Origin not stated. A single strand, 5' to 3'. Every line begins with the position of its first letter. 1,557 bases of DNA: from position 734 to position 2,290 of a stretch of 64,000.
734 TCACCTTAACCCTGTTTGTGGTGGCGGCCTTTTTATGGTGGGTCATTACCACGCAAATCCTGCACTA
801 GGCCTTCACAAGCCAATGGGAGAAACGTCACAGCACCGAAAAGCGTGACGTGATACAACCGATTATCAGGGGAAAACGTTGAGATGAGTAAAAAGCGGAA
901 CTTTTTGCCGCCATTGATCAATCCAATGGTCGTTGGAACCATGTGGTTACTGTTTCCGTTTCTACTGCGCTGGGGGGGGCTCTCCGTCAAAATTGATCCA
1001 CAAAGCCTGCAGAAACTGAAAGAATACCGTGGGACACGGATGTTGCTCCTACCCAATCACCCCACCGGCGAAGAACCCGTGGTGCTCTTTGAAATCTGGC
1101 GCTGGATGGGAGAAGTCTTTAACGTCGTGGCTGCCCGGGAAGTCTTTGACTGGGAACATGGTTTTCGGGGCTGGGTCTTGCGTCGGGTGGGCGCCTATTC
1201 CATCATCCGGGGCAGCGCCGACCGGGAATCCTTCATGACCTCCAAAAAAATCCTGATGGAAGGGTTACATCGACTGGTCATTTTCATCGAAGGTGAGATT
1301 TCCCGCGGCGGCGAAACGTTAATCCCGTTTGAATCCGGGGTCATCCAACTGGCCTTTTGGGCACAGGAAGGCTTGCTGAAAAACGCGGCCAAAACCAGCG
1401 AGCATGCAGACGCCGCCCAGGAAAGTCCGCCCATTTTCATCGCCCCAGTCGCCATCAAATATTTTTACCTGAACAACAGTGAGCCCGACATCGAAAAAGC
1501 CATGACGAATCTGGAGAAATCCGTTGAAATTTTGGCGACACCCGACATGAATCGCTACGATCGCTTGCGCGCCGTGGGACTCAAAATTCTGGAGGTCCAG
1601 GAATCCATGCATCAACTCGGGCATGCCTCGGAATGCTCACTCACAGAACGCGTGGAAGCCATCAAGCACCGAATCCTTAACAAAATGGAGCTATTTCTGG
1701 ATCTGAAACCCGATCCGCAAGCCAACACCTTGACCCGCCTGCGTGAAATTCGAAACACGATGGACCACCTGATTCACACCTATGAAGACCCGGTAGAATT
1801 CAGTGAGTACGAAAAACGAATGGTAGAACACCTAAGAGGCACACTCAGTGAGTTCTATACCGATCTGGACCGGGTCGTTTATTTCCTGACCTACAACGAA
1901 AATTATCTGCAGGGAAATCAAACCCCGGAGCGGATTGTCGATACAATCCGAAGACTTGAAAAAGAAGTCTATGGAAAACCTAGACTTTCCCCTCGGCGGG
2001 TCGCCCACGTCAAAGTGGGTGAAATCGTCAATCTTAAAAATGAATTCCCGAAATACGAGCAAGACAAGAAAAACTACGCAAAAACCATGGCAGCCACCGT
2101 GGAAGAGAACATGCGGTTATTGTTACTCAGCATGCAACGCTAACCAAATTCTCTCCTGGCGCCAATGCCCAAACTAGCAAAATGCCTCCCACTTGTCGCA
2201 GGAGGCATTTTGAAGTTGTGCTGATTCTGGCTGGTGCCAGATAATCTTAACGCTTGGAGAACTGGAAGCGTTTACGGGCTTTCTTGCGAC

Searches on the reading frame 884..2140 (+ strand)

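Call 59: search_protein_families(library=pfam, proteins=[window:884-2140:+], max_evalue=0.00001)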
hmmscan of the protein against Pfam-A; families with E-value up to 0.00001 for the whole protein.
window:884-2140:+ (419 aa): 1 family
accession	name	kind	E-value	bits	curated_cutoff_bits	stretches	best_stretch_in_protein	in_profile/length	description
PF01553.26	Acyltransferase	-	2.8e-10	40.5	23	1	49-190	12-130/132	Acyltransferase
